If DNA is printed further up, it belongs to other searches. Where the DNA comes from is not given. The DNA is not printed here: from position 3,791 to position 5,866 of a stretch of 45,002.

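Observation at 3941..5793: Stand-alone cytosolic TIR-linker-LRR protein with its own consensus promoter: candidate single-gene immune sensor/NADase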

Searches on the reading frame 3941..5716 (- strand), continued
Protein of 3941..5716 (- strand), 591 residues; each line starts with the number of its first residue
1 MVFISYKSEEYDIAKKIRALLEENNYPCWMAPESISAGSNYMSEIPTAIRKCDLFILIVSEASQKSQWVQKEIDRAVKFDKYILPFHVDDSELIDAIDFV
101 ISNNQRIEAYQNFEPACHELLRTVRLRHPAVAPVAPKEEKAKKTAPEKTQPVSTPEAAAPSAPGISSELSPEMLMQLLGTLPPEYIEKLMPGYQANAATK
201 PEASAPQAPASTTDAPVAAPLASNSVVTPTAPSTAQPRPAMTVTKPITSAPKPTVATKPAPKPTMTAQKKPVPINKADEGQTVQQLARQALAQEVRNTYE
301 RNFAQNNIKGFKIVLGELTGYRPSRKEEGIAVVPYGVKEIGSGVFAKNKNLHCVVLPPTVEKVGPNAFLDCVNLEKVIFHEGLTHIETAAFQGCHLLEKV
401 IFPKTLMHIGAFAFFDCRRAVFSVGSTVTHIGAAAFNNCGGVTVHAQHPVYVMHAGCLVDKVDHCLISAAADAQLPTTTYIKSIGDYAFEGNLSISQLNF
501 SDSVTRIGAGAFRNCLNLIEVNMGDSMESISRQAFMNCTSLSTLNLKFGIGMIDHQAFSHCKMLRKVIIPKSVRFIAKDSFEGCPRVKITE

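Call 73: find_related_loci(query=A1, collection=viral_contigs, flank=8000)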
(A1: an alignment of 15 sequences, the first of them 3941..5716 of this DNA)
Query A1 (591 aa) in viral_contigs; peptide patterns used: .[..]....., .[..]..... (x = any residue, [..] = any of these).
73 stretches matched a pattern; 2 encode a relative of the query (tblastn E <= 1e-3); 2 distinct loci.
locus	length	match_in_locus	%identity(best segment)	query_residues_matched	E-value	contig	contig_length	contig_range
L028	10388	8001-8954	24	276-584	7e-12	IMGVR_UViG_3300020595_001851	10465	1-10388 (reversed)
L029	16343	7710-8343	24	330-588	2e-8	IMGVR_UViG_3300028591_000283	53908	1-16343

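Call 74: find_related_loci(query=A1, collection=metagenome_contigs, flank=10000)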
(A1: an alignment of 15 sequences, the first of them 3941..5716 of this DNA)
Query A1 (591 aa) in metagenome_contigs; peptide patterns used: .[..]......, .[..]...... (x = any residue, [..] = any of these).
119 stretches matched a pattern; 5 encode a relative of the query (tblastn E <= 1e-3); 5 distinct loci.
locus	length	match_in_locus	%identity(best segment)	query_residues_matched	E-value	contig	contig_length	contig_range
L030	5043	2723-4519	31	2-588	3e-34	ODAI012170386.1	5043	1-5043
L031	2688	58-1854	30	2-588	3e-33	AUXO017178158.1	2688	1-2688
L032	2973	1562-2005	45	1-147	4e-31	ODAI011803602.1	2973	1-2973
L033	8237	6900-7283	38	1-120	1e-22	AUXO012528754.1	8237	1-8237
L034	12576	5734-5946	30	360-573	3e-7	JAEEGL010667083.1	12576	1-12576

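Call 76: search_protein_families(library=pfam, proteins=[L030:156-1070:+, L030:1087-2535:+, L030:2693-4621:+, L023:2-2530:+, L026:6634-9153:-, L002:7899-8753:-, L002:8829-9644:-, L012:2-1633:+], max_evalue=0.001)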
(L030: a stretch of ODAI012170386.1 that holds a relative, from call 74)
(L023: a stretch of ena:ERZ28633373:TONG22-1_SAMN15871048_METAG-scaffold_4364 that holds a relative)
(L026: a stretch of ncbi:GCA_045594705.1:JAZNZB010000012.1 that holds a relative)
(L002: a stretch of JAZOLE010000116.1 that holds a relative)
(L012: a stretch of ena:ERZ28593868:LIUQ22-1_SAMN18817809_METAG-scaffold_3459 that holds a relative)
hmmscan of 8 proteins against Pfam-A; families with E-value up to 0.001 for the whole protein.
L030:156-1070:+ (304 aa): 1 family
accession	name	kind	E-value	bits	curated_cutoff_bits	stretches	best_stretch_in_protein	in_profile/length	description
PF00753.33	Lactamase_B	-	3.2e-16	60.3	22.7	1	32-213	9-196/196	Metallo-beta-lactamase superfamily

L030:1087-2535:+ (482 aa): 0 families

L030:2693-4621:+ (642 aa): 6 families
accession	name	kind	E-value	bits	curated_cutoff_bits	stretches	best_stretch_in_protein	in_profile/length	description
PF13306.12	LRR_5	-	9.4e-128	420.3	27.7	4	395-519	2-123/127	BspA type Leucine rich repeat region (6 copies)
PF13676.11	TIR_2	-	1.1e-19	71.6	28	1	11-117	1-107/122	TIR domain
PF13855.12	LRR_8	-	2.1e-18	66.3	27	0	200-241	14-56/61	Leucine rich repeat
PF01582.25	TIR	-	1.4e-06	28.7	21.3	1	26-90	22-85/179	TIR domain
PF23952.1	LRR_EndoS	-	7.3e-06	26.6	27.9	0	334-387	57-111/116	Endo-beta-N-acetylglucosaminidase EndoS LRR domain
PF08937.16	ThsB_TIR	-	1.3e-05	25.9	21.2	1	12-99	1-97/100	Thoeris protein ThsB, TIR-like domain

L023:2-2530:+ (842 aa): 3 families
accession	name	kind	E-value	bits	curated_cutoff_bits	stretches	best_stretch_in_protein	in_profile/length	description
PF13306.12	LRR_5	-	5.2e-45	152.9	27.7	3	686-794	12-120/127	BspA type Leucine rich repeat region (6 copies)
PF12796.13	Ank_2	-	4.4e-07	30.8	27.3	0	198-245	35-84/90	Ankyrin repeats (3 copies)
PF13606.12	Ank_3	-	0.0004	21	22.3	0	224-246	5-27/30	Ankyrin repeat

L026:6634-9153:- (839 aa): 2 families
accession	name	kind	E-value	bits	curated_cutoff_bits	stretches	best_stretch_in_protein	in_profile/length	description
PF13306.12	LRR_5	-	7.5e-130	427.1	27.7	5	598-724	2-125/127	BspA type Leucine rich repeat region (6 copies)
PF13855.12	LRR_8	-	4.9e-18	65.1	27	1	364-403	16-56/61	Leucine rich repeat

L002:7899-8753:- (284 aa): 2 families
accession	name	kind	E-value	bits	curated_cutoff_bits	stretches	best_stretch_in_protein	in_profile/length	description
PF06966.17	DUF1295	-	4.1e-37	128.3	20.4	1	53-276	2-235/235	Protein of unknown function (DUF1295)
PF04140.19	ICMT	-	2.6e-05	25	24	1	188-256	21-86/95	Isoprenylcysteine carboxyl methyltransferase (ICMT) family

L002:8829-9644:- (271 aa): 2 families
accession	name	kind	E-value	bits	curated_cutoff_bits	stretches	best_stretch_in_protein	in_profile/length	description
PF00924.24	MS_channel_2nd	-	4.2e-20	72.1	20.2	1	106-170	3-67/68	Mechanosensitive ion channel, beta-domain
PF21082.3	MS_channel_3rd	-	8.1e-16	58.7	21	1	177-259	1-88/88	Mechanosensitive ion channel MscS, C-terminal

L012:2-1633:+ (543 aa): 1 family
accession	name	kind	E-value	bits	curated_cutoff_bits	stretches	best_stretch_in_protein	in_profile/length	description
PF01432.26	Peptidase_M3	-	2.9e-33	116.4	27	1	151-530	4-453/457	Peptidase family M3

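Call 79: search_protein_families(library=padloc, proteins=[L009:4812-5966:+, L009:4040-4573:+, L009:4587-4808:+, L008:12282-13067:+, L030:156-1070:+, L030:1087-2535:+], max_evalue=0.001)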
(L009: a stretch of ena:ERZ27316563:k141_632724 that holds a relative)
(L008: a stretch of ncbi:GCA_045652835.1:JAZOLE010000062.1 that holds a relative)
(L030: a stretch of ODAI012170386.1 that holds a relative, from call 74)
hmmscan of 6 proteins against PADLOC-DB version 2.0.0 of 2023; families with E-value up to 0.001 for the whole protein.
L009:4812-5966:+ (384 aa): 0 families

L009:4040-4573:+ (177 aa): 0 families

L009:4587-4808:+ (73 aa): 0 families

L008:12282-13067:+ (261 aa): 0 families

L030:156-1070:+ (304 aa): 0 families

L030:1087-2535:+ (482 aa): 0 families
